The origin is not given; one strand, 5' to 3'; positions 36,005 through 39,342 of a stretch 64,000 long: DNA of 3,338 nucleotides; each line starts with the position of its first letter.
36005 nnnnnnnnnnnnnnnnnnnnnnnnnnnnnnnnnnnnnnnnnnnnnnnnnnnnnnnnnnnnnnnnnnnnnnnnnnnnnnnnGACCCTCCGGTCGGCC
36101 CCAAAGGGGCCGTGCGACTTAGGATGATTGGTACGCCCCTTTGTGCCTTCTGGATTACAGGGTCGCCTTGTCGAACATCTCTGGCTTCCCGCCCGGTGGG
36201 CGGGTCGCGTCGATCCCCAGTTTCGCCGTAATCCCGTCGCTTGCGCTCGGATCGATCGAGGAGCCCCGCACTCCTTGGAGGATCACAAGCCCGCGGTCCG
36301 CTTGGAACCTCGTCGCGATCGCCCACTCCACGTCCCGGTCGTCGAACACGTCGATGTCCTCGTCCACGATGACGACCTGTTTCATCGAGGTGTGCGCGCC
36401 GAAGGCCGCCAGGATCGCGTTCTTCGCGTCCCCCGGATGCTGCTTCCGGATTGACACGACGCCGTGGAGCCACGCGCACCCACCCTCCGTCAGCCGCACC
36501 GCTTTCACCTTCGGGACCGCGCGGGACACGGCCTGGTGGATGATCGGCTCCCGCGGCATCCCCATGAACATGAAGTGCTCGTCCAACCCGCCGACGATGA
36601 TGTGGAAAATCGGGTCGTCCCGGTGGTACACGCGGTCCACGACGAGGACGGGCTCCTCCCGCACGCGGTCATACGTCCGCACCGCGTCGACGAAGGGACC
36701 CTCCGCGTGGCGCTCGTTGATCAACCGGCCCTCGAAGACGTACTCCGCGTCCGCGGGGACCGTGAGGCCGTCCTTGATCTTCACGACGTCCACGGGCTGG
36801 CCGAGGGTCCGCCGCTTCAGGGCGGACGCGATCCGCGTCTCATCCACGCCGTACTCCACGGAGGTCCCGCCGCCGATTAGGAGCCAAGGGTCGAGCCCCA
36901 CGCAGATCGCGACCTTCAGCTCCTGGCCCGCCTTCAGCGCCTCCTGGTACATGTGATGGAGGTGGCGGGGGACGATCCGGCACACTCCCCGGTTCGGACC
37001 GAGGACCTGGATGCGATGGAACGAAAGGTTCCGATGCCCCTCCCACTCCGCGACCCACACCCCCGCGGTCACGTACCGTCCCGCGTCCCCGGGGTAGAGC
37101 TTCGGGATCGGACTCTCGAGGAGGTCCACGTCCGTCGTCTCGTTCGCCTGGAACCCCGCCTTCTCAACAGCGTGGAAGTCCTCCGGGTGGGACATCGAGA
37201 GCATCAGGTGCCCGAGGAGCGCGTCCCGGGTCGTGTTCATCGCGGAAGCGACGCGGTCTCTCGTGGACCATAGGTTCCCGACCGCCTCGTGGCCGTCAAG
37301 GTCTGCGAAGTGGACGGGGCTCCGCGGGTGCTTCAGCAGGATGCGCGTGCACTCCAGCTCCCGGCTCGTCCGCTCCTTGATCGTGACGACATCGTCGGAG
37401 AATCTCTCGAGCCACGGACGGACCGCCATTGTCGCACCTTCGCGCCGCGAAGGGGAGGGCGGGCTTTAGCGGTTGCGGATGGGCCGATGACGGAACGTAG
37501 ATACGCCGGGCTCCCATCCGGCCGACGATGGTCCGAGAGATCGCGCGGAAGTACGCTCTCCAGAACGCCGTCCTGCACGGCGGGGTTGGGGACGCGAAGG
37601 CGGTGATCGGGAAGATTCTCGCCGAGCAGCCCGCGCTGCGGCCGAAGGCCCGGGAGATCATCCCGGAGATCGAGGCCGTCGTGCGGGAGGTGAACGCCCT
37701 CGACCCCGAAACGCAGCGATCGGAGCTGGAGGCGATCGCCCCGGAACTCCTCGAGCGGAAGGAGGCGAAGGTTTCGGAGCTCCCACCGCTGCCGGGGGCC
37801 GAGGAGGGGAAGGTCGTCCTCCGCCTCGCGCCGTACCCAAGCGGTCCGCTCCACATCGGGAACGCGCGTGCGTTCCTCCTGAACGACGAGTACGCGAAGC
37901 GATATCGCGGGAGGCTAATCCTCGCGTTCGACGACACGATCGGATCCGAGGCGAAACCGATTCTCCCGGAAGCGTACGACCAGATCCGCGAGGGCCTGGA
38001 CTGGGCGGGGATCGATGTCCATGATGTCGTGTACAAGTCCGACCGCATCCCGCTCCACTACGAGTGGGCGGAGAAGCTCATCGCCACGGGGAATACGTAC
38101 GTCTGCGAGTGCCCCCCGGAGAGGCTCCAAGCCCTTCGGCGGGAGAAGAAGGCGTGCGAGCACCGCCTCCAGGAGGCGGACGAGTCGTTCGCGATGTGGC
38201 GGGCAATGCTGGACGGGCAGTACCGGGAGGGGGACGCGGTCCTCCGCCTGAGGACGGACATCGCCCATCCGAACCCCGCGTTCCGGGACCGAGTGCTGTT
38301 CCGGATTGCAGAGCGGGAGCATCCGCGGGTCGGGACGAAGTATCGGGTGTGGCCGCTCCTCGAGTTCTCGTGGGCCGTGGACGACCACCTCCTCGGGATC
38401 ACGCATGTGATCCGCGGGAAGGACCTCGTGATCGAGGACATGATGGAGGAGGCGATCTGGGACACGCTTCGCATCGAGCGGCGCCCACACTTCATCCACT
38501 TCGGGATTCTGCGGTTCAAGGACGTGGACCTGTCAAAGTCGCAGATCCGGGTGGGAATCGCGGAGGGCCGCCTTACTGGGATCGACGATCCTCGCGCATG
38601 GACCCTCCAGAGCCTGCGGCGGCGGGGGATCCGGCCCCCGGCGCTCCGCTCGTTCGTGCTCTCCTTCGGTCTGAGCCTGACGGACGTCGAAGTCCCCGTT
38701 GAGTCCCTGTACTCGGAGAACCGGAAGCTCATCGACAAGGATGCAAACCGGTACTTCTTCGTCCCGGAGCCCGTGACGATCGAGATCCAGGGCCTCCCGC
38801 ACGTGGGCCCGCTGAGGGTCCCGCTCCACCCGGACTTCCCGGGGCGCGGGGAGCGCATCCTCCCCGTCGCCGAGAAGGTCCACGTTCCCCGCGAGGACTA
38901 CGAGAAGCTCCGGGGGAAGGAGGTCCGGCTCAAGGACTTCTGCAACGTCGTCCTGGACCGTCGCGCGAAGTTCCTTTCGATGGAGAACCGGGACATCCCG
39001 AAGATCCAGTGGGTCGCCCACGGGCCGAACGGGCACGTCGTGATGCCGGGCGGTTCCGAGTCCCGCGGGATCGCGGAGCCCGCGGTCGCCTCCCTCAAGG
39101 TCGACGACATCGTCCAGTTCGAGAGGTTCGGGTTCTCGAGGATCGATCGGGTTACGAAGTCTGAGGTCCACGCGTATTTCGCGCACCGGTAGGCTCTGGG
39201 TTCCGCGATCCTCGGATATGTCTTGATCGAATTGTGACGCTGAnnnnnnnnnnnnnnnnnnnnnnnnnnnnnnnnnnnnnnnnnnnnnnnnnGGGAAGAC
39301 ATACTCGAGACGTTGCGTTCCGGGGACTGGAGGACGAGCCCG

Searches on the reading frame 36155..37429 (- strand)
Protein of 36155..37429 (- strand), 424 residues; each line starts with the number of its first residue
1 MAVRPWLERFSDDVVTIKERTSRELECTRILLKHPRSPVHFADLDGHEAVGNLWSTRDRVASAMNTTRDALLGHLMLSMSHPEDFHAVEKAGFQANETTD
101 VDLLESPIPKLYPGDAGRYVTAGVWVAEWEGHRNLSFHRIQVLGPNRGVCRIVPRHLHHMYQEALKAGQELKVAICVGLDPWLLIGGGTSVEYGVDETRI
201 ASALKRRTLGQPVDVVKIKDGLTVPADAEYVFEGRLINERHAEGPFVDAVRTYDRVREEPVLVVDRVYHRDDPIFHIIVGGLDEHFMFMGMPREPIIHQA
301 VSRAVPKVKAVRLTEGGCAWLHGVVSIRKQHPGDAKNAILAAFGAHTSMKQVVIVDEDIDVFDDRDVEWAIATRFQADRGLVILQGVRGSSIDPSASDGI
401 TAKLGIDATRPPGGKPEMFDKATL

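Call 94: search_protein_families(library=pfam, proteins=[window:36155-37429:-], max_evalue=0.00001)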
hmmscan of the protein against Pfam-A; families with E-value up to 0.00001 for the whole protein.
window:36155-37429:- (424 aa): 3 families
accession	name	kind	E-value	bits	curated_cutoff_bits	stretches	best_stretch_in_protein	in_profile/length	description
PF01977.22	UbiD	-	9.7e-53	178.8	23.3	1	91-281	8-204/206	3-octaprenyl-4-hydroxybenzoate carboxy-lyase Rift-related domain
PF20696.2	UbiD_C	-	9e-38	129.6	24.2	1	287-408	2-127/127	3-octaprenyl-4-hydroxybenzoate carboxy-lyase C-terminal domain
PF20695.2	UbiD_N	-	1.5e-09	38.3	24.3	1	11-75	7-74/78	3-octaprenyl-4-hydroxybenzoate carboxy-lyase N-terminal domain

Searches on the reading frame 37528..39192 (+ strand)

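Call 94: search_protein_families(library=pfam, proteins=[window:37528-39192:+], max_evalue=0.00001)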
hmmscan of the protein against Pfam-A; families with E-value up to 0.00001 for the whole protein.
window:37528-39192:+ (554 aa): 3 families
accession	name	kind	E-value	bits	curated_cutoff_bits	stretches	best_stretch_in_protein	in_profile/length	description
PF00749.27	tRNA-synt_1c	-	1.5e-62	211.8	23.4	1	95-402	1-312/314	tRNA synthetases class I (E and Q), catalytic domain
PF03950.23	tRNA-synt_1c_C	-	3.6e-17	62.8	23.9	1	406-478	1-75/91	tRNA synthetases class I (E and Q), anti-codon binding domain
PF20974.2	tRNA-synt_1c_C2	-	3.1e-08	34.6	23.9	1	503-540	30-69/69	tRNA synthetases class I (E and Q), anti-codon binding domain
